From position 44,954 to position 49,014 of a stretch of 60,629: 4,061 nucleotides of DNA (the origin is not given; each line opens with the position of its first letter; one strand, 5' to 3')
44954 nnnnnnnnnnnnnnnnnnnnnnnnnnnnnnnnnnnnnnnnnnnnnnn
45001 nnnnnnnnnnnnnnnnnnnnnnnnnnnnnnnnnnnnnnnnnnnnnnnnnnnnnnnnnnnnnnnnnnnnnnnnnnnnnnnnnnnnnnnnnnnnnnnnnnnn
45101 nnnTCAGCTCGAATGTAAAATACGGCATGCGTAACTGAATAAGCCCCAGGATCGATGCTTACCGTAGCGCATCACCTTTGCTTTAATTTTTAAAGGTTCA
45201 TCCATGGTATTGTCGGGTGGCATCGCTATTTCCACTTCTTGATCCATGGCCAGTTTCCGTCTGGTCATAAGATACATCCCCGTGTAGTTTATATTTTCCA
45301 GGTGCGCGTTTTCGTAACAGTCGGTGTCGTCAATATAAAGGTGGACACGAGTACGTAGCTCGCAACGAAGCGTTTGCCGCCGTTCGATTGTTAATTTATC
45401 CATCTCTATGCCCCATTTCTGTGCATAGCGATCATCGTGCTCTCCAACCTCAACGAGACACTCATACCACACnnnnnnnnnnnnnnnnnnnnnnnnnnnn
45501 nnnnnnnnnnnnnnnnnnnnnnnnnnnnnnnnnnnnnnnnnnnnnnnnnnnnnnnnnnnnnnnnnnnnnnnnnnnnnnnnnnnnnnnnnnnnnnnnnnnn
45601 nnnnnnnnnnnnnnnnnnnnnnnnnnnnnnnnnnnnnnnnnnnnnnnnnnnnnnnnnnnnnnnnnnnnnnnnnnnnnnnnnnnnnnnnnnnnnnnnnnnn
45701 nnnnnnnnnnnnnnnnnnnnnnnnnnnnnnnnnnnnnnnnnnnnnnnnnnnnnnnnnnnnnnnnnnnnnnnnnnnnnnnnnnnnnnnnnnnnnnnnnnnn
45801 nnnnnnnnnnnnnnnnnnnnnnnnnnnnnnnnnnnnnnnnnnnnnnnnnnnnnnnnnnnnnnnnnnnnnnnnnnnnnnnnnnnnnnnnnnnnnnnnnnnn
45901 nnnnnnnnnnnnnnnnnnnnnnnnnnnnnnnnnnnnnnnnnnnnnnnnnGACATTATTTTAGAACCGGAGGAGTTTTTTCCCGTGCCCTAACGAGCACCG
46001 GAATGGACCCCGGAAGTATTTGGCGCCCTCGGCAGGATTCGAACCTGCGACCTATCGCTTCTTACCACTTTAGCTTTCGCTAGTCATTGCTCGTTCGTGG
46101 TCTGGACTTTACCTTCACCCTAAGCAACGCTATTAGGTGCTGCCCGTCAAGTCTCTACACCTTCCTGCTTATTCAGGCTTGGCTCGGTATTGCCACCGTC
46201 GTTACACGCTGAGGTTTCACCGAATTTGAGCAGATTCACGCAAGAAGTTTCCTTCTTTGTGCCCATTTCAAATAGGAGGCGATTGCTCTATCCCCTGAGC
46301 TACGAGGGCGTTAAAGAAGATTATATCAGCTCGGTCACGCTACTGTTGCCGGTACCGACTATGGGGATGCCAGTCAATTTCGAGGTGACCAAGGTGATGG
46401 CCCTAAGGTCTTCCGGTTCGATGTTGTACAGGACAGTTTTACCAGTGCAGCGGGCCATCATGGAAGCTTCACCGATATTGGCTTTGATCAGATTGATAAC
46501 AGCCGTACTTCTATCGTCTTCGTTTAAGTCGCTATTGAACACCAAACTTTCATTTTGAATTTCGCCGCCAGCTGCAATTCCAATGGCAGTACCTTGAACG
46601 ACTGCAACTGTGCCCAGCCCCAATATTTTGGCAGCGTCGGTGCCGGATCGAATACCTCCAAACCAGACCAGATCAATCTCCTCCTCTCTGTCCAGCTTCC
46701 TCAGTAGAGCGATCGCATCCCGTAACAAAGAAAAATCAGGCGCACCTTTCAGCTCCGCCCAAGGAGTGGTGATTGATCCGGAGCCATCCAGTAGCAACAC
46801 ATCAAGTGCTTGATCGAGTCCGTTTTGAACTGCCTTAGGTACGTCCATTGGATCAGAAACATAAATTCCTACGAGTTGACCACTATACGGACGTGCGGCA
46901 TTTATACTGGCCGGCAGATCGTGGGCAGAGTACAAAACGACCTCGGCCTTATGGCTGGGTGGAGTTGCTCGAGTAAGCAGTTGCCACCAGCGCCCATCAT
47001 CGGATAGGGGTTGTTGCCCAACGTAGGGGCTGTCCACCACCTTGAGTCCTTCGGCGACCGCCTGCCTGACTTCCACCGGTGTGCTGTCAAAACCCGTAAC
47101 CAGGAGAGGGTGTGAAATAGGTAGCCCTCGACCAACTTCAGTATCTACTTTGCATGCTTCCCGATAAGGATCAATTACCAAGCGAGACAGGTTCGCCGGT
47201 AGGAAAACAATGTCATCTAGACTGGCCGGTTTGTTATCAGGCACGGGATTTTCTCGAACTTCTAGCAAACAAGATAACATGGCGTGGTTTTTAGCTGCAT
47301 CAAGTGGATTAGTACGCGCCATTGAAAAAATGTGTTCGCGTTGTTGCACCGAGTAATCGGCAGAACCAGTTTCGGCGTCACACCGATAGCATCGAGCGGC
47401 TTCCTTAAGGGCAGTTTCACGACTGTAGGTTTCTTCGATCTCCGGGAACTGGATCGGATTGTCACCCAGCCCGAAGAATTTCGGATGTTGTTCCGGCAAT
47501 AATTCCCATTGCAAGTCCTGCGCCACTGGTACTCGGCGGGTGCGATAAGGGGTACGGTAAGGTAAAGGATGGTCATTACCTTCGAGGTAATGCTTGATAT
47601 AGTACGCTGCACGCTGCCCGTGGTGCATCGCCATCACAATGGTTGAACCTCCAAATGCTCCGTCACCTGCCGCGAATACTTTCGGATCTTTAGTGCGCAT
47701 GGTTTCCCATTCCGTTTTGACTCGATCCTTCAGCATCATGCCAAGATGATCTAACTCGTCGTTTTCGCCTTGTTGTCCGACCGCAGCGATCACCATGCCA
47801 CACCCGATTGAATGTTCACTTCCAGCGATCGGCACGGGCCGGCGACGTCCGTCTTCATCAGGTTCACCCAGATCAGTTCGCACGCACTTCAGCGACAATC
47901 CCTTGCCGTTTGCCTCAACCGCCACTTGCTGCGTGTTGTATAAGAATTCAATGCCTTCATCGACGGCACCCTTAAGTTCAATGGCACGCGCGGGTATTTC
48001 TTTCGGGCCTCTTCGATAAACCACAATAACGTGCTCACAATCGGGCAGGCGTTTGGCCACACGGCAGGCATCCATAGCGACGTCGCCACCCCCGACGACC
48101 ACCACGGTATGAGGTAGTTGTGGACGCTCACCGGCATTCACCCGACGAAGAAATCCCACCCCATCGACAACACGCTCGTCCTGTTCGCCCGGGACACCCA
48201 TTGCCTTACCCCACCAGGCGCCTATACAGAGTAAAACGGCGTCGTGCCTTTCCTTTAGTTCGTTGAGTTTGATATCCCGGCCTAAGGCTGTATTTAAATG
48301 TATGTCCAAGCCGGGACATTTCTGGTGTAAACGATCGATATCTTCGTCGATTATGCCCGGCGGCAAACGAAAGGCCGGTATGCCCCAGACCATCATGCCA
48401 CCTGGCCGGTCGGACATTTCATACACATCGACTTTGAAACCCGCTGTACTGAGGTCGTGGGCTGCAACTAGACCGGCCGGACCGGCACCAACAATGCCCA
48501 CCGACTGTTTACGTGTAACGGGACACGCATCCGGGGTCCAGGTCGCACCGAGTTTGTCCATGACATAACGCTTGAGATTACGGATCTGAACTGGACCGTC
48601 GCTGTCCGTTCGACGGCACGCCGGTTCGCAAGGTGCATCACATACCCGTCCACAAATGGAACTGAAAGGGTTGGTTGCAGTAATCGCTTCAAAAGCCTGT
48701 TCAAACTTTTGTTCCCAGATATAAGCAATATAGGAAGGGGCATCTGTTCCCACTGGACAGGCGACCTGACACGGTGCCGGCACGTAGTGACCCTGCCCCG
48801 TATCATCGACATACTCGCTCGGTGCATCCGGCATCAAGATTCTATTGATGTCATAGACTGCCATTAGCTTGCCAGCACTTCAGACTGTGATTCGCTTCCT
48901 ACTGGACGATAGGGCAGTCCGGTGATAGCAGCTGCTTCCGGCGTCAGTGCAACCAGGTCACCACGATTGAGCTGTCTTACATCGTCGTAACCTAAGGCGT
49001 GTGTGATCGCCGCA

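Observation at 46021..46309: tRNA-Arg(CCU) gene split by a 213-nt group I intron in a gammaproteobacterial context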

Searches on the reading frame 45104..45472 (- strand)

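Call 11: search_protein_families(library=pfam, proteins=[window:45104-45472:-])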
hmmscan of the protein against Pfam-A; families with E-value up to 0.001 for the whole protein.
window:45104-45472:- (122 aa): 1 family
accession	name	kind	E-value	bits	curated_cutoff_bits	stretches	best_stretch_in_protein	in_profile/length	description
PF07238.19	PilZ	-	8.3e-05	23.3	22.5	1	30-118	1-85/102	PilZ domain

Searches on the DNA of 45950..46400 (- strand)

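Call 4: search_rna_families(source=window, start=45950, end=46400, threshold=evalue, max_evalue=10, show_alignments=4)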
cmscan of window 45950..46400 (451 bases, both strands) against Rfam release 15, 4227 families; matches with E-value up to 10: 3.
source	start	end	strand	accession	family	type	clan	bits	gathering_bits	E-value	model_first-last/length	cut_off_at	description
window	46090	46283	-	RF00028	Intron_gpI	Intron;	-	47.5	50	4.1e-11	1-253/253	no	Group I catalytic intron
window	46032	46075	-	RF00005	tRNA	Gene; tRNA;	CL00001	17.3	29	0.71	9-63/71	no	tRNA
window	46032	46048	+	RF04351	Plastid-psbl-rps4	Cis-reg;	-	12.9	68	8.7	9-25/53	no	Plastid-psbl-rps4 3UTR RNA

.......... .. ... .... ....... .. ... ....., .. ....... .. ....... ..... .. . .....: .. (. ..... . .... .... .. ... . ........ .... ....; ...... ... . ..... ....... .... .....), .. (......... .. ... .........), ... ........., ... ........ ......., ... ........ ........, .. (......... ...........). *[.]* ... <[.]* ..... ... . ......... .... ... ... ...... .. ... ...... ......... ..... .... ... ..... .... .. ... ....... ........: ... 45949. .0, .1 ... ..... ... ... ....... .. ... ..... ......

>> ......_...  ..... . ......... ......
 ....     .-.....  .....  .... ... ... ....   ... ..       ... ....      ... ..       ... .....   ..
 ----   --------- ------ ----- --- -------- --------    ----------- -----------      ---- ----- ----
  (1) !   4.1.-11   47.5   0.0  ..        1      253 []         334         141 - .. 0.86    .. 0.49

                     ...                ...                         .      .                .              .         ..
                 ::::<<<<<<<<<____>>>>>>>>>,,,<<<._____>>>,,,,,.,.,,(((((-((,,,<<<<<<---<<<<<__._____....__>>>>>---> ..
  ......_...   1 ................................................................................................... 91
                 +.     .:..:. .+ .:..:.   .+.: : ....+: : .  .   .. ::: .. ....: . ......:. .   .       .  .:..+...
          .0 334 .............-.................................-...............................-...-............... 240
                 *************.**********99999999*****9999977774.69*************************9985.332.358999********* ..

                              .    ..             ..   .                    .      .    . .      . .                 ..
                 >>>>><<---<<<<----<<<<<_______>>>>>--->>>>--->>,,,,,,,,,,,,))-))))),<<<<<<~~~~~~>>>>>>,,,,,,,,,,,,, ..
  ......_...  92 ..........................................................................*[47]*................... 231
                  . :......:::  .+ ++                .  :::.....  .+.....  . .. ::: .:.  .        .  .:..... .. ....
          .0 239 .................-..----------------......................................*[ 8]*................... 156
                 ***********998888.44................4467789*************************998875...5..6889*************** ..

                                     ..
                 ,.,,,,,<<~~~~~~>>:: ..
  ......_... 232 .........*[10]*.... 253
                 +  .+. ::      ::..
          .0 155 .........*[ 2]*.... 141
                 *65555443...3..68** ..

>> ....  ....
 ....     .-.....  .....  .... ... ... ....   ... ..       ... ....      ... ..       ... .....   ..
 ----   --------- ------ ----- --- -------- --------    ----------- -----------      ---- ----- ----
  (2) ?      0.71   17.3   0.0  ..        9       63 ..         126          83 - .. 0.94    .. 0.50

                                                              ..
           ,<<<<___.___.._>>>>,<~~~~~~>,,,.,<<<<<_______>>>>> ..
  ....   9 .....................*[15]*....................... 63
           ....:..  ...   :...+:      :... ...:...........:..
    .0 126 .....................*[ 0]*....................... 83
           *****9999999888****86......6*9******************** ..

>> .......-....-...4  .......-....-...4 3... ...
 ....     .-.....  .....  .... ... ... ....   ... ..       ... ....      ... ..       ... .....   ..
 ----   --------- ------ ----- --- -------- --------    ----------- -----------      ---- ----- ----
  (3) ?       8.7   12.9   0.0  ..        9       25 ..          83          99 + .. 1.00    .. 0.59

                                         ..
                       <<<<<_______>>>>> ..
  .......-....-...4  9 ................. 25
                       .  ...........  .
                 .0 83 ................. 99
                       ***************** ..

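Call 44: search_dna_similar(query=window:46021-46309:-, collection=phages, mode=distant, max_rows=15)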
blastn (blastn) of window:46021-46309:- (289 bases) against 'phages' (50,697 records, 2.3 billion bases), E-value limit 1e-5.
Records with a match: 9; places in all: 9; records where one place covers at least 80% of the query: 0.
Best place of each record, by identity: >=99% 1; 80-90% 3; 60-80% 5.
By first word of the organism name: uncultured 4; Gordonia 2; Pelagibacter 1; Rhizobium 1; Rhodococcus 1.
By host as written in the record: - 4; Gordonia terrae 3612 2; Candidatus Pelagibacter sp. HTCC7211 1; Rhizobium phaseoli N3_13 1; Rhodococcus equi NRRL B-16538 1.
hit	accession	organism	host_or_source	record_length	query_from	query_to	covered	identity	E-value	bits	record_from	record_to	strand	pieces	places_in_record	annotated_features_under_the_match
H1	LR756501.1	uncultured phage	metagenomic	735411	81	251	59%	72.4%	3e-13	82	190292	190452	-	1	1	record has no annotation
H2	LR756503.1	uncultured phage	metagenomic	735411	81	251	59%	72.4%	3e-13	82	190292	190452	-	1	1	record has no annotation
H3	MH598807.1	Pelagibacter phage HTVC120P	Candidatus Pelagibacter sp. HTCC7211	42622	81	216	47%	72.5%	1e-12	80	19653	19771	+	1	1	none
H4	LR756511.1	uncultured phage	metagenomic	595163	147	251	36%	73.4%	3e-7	62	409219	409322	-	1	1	record has no annotation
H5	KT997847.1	uncultured phage_Deep1-GF2-KM23-C739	0.2-5 um-sized marine plankton sample ...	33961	81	166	30%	79.1%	2e-10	73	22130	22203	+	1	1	none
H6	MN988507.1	Rhizobium phage RHph_N3_13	Rhizobium phaseoli N3_13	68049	84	160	27%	80.8%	8e-8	63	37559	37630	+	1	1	none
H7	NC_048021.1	Gordonia phage Daredevil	Gordonia terrae 3612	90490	145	218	26%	80.0%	2e-8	65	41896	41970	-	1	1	none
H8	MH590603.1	Gordonia phage Daredevil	Gordonia terrae 3612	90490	145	218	26%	80.0%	2e-8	65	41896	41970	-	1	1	none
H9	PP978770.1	Rhodococcus phage Francesca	Rhodococcus equi NRRL B-16538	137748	257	287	11%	100.0%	4e-6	57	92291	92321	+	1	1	160: tRNA-Arg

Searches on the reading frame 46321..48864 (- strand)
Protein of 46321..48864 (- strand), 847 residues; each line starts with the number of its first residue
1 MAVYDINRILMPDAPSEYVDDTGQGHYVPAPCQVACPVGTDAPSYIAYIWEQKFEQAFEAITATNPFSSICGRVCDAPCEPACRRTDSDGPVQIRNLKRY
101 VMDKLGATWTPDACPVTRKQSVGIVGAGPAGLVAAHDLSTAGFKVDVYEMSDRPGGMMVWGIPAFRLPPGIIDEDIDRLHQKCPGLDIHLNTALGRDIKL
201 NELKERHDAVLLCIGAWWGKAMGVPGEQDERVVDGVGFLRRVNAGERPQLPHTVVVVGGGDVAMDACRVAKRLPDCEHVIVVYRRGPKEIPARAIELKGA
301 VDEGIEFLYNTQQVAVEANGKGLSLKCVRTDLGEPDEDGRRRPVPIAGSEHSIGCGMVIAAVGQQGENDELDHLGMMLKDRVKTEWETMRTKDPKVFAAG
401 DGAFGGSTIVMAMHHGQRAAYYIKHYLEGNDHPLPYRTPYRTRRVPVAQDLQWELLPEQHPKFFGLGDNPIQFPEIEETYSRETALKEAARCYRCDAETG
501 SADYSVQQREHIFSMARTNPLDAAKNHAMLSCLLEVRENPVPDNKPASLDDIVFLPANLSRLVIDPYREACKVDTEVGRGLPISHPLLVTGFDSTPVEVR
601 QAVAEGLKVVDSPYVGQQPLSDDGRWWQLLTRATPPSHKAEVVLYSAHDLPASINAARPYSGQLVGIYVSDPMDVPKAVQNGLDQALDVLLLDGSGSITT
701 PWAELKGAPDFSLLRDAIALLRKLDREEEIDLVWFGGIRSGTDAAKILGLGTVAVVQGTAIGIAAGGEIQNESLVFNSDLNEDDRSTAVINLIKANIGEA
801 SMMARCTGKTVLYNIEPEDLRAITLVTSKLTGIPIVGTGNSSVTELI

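Call 11: search_protein_families(library=pfam, proteins=[window:46321-48864:-])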
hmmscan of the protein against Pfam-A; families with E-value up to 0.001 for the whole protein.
window:46321-48864:- (847 aa): 10 families
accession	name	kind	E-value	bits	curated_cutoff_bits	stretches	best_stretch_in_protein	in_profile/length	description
PF07992.20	Pyr_redox_2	-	3.1e-28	99.5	26.1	1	122-416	3-291/291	Pyridine nucleotide-disulphide oxidoreductase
PF14691.11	Fer4_20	-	1.8e-24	86.2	25.8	1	30-105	30-108/113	Dihydroprymidine dehydrogenase domain II, 4Fe-4S cluster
PF13450.12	NAD_binding_8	-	8.6e-10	39.2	21.9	1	124-158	1-35/68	NAD(P)-binding Rossmann-like domain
PF00070.33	Pyr_redox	-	1e-09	39.2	22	1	254-322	2-72/82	Pyridine nucleotide-disulphide oxidoreductase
PF01593.30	Amino_oxidase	-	1.3e-07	31.7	19.8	1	130-156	2-28/443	Flavin containing amine oxidoreductase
PF01266.30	DAO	-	1.7e-05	24.9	27.9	1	122-156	2-37/353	FAD dependent oxidoreductase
PF13738.12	Pyr_redox_3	-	0.0001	22.1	30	0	124-145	2-24/305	Pyridine nucleotide-disulphide oxidoreductase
PF01946.23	Thi4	-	0.00018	21.3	26.2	1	121-161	19-60/235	Thi4 family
PF01494.25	FAD_binding_3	-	0.00092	19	22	0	121-147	3-29/349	FAD binding domain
PF03486.20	HI0933_like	-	0.00098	19.1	50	0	122-155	3-36/244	HI0933-like protein Rossmann domain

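Call 14: find_encoding_contigs(protein=window:46321-48864:-, flank=3000, max_places=6)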
Protein window:46321-48864:- (847 aa): no gene with exactly this product is on record in the collection.

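Call 48: search_protein_families(library=ncbifam, proteins=[window:46321-48864:-], max_evalue=1e-10)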
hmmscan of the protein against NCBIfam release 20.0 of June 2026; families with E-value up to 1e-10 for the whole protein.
window:46321-48864:- (847 aa): 17 families
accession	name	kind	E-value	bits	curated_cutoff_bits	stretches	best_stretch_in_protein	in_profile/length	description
NF009410.0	PRK12771.1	subfamily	4.3e-119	398.7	516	1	29-495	47-511/566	NAD(P)-binding protein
NF009454.0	PRK12814.1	equivalog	6.6e-118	394.8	916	1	30-499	102-576/657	putative NADPH-dependent glutamate synthase small subunit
NF009414.0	PRK12778.1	equivalog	1.2e-88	298.3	1103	1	31-428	338-750/752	bifunctional dihydroorotate dehydrogenase B NAD binding subunit/NADPH-dependent glutamate synthase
TIGR01316.1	gltA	equivalog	7.7e-86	288.6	471.75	1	30-427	36-449/449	NADPH-dependent glutamate synthase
TIGR03315.1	Se_ygfK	equivalog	9.2e-82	274.9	835.3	1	30-424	445-836/1012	putative selenate reductase subunit YgfK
NF010590.0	PRK13984.1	equivalog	1.4e-81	274.5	946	1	32-430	198-609/611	putative oxidoreductase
TIGR01318.1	gltD_gamma_fam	subfamily_domain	2.1e-81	273.9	482.95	1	31-428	49-466/467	glutamate synthase, small subunit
NF009413.0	PRK12775.1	equivalog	6.4e-73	246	1895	1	31-432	340-759/1006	putative trifunctional 2-polyprenylphenol hydroxylase/glutamate synthase subunit beta/ferritin domain-containing protein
NF009408.0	PRK12769.1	equivalog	4.9e-72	243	1003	1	32-428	236-652/659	formate-dependent uric acid utilization protein AegA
NF009451.0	PRK12809.1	equivalog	8.4e-67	225.8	1154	1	30-421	217-628/639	formate-dependent uric acid utilization protein YgfT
NF009409.0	PRK12770.1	subfamily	6.1e-65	219.6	343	1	117-430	16-353/360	putative glutamate synthase subunit beta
TIGR01317.1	GOGAT_sm_gam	subfamily_domain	5.4e-60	203.6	447.7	1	32-430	52-481/485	glutamate synthase small subunit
NF009415.0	PRK12779.1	equivalog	3.2e-52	177.6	1519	1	34-425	212-624/944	putative bifunctional glutamate synthase subunit beta/2-polyprenylphenol hydroxylase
NF045663.1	diclust_near_Sec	equivalog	4.5e-43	147.4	530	1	29-218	17-201/759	pyridine nucleotide-disulfide oxidoreductase/dicluster-binding protein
NF045599.1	bili_reduct_long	exception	5.8e-12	44.6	750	1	115-271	377-524/641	bilirubin reductase, long form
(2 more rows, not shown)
